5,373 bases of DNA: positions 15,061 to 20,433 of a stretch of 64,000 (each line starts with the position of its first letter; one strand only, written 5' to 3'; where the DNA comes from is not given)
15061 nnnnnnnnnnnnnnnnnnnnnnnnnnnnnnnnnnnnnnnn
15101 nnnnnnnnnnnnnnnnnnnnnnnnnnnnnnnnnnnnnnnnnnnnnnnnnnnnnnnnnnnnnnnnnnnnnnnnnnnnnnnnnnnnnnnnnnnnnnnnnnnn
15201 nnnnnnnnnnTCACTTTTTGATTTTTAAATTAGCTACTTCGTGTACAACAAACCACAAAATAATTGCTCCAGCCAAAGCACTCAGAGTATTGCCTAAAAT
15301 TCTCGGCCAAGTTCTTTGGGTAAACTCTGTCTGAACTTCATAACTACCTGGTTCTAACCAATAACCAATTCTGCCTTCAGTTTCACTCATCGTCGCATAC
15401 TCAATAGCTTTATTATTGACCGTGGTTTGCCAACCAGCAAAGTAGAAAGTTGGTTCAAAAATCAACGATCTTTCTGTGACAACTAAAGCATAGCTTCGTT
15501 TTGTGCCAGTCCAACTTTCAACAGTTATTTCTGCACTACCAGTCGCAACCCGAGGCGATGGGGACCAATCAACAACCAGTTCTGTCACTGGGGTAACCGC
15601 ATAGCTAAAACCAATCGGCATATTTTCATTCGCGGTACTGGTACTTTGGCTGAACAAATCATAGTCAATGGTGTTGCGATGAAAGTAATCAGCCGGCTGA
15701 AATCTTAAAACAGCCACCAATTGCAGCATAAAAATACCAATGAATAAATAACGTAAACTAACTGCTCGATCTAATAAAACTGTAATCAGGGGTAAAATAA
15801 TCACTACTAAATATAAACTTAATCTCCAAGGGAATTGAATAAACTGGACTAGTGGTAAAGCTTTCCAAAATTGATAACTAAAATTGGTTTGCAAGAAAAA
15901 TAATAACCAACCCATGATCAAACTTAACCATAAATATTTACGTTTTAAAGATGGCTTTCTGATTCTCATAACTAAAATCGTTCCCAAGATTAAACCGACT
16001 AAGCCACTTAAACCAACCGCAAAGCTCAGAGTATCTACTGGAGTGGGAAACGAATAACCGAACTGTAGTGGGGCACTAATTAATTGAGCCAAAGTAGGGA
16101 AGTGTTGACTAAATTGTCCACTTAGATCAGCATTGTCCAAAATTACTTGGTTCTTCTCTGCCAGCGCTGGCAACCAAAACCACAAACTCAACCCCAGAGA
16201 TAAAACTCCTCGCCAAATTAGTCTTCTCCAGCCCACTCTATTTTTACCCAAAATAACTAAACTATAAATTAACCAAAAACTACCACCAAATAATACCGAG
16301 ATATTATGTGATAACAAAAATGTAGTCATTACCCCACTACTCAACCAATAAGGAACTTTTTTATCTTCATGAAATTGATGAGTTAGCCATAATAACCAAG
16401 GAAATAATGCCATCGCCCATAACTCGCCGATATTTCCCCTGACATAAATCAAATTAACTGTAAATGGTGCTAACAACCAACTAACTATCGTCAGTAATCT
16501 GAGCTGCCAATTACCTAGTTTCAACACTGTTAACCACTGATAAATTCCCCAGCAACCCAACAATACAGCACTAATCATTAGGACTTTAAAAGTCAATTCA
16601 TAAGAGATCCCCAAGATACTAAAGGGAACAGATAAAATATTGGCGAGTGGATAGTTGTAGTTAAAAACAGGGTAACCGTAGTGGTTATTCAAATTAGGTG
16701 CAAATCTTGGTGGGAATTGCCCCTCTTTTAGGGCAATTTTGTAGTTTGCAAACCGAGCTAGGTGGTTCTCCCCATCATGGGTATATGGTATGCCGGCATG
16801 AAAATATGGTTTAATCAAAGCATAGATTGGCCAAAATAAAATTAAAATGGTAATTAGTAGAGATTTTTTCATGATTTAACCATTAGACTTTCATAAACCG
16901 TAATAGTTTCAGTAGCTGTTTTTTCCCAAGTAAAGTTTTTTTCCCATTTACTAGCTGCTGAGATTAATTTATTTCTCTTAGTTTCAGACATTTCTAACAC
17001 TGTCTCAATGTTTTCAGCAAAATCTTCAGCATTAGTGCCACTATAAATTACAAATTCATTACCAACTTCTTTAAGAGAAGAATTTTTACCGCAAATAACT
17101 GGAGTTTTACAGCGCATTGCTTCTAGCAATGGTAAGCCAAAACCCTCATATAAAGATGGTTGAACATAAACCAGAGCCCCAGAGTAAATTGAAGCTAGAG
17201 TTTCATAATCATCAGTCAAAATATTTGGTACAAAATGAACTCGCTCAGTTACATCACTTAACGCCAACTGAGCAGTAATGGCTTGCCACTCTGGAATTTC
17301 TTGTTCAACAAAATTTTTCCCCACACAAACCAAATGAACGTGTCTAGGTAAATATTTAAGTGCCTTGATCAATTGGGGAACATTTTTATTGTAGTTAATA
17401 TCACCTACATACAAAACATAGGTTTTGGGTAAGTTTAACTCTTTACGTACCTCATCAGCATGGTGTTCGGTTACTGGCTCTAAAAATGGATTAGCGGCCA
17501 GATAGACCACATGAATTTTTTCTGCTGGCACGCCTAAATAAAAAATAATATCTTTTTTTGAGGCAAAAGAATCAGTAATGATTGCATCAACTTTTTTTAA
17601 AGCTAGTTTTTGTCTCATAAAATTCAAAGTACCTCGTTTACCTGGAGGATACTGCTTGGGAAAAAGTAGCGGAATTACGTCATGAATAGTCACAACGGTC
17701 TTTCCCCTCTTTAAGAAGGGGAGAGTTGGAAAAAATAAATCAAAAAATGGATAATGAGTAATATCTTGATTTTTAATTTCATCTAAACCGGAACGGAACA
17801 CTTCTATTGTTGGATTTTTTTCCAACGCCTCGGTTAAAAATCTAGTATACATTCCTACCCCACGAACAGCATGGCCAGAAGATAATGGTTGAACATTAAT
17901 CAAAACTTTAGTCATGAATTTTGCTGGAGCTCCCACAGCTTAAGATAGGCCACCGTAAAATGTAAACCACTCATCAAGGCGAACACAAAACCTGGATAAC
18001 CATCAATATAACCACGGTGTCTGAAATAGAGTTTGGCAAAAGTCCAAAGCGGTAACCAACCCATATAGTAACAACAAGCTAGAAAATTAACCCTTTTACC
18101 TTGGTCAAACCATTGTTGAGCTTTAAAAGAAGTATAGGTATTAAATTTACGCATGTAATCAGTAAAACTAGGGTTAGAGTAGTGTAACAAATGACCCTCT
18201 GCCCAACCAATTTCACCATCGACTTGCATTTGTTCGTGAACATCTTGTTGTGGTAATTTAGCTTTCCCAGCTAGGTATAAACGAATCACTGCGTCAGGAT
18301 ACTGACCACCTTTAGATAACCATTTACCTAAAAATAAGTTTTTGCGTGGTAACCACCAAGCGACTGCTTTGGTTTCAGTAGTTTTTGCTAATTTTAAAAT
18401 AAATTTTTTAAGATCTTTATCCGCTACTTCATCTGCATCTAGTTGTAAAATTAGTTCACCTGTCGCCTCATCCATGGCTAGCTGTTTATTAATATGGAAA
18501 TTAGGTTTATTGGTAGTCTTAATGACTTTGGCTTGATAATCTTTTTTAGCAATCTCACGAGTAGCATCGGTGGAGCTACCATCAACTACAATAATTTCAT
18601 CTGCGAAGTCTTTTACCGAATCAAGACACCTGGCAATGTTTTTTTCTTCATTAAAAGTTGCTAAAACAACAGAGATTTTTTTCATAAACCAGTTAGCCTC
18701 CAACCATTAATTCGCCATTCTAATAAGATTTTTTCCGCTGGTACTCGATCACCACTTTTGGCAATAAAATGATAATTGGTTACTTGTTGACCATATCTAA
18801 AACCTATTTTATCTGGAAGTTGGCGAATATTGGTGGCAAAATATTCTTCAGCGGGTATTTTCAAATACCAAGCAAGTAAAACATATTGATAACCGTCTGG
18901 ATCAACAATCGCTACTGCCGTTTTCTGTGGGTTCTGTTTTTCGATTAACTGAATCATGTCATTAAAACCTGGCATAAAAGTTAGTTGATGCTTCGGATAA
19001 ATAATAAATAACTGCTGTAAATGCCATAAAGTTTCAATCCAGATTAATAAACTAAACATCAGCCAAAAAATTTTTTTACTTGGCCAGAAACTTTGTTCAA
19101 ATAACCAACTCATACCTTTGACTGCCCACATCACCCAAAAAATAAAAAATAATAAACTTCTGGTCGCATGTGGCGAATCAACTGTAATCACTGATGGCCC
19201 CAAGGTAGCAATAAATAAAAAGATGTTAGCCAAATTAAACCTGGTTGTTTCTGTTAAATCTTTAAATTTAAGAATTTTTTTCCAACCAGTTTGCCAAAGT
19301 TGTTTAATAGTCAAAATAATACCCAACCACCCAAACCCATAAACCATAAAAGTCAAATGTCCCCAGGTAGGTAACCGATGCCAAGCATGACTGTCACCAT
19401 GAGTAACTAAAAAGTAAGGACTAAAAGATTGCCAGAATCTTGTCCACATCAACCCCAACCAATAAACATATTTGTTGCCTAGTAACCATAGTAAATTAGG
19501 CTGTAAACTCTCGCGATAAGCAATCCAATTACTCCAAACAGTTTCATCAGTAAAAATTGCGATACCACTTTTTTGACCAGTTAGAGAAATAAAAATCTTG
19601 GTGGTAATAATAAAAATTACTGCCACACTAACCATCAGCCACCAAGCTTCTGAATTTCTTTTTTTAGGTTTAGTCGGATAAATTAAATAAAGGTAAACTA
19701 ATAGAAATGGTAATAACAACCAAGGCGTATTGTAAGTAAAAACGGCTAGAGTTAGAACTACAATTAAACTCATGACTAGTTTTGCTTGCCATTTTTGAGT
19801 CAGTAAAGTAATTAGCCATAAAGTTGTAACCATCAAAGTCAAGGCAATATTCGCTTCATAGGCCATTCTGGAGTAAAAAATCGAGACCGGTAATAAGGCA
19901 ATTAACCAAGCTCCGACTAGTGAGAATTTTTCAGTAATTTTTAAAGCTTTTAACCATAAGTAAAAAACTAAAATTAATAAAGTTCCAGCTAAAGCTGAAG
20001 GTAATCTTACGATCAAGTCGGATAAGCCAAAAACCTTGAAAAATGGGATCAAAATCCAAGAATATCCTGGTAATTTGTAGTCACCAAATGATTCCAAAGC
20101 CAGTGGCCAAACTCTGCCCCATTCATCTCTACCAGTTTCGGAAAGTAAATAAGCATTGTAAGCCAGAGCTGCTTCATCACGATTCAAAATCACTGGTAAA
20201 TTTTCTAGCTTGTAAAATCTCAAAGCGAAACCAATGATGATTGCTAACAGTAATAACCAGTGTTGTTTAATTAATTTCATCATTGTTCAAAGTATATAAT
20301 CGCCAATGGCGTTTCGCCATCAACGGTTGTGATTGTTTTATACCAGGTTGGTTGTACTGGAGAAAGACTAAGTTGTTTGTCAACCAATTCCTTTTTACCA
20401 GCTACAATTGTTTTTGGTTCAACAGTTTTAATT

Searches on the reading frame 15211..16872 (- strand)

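Call 28: search_protein_families(library=pfam, proteins=[window:15211-16872:-], max_evalue=0.001)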
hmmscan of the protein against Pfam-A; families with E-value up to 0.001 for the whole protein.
window:15211-16872:- (553 aa): 1 family
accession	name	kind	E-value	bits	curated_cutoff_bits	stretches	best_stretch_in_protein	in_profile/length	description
PF10131.15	PTPS_related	-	4.8e-12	45.6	26.4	1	91-392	22-308/621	6-pyruvoyl-tetrahydropterin synthase related domain; membrane protein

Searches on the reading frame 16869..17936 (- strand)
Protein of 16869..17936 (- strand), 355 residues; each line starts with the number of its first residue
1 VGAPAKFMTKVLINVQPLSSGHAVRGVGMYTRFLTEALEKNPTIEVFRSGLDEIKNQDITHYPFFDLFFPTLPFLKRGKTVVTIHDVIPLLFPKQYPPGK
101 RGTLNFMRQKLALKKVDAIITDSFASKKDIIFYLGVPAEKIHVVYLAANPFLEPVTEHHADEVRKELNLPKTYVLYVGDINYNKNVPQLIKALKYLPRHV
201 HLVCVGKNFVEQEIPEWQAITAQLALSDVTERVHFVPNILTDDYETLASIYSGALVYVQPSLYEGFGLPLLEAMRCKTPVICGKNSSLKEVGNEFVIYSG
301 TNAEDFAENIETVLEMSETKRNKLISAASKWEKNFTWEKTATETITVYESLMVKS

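Call 28: search_protein_families(library=pfam, proteins=[window:16869-17936:-], max_evalue=0.001)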
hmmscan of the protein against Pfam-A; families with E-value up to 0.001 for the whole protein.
window:16869-17936:- (355 aa): 6 families
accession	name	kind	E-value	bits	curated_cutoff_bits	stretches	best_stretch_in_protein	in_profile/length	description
PF00534.26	Glycos_transf_1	-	2e-27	96.2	26.4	1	165-331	7-172/172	Glycosyl transferases group 1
PF13692.12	Glyco_trans_1_4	-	1.4e-21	77.7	27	1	173-315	3-141/142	Glycosyl transferases group 1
PF20706.3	GT4-conflict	-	2.8e-11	43.5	26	1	171-342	197-383/385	Family 4 Glycosyltransferase in conflict systems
PF13439.12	Glyco_transf_4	-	2.1e-09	38.1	28.5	1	56-146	72-164/170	Glycosyltransferase Family 4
PF13524.12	Glyco_trans_1_2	-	6.2e-07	29.9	25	1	189-343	5-141/144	Glycosyl transferase-like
PF13579.12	Glyco_trans_4_4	-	0.00041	21.2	29.7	1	77-145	94-156/158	Glycosyl transferase 4-like domain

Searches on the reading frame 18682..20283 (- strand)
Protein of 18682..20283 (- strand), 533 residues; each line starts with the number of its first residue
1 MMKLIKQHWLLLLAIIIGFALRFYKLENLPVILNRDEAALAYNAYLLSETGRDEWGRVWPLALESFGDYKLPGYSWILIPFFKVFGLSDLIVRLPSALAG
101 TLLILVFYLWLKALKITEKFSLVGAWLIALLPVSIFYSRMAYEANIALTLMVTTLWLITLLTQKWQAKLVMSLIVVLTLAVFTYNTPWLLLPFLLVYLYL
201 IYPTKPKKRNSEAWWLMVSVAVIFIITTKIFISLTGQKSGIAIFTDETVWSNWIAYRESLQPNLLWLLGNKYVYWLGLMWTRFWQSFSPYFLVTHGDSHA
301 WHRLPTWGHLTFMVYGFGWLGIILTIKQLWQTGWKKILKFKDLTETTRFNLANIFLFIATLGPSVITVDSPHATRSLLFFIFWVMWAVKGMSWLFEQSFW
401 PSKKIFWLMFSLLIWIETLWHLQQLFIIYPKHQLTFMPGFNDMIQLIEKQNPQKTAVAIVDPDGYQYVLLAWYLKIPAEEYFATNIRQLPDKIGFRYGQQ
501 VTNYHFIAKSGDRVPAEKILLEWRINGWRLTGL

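Call 28: search_protein_families(library=pfam, proteins=[window:18682-20283:-], max_evalue=0.001)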
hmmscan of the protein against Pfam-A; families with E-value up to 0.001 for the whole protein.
window:18682-20283:- (533 aa): 1 family
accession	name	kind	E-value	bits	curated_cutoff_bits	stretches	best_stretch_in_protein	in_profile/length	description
PF13231.12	PMT_2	-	7.5e-09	36.4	26.1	1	72-226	4-155/160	Dolichyl-phosphate-mannose-protein mannosyltransferase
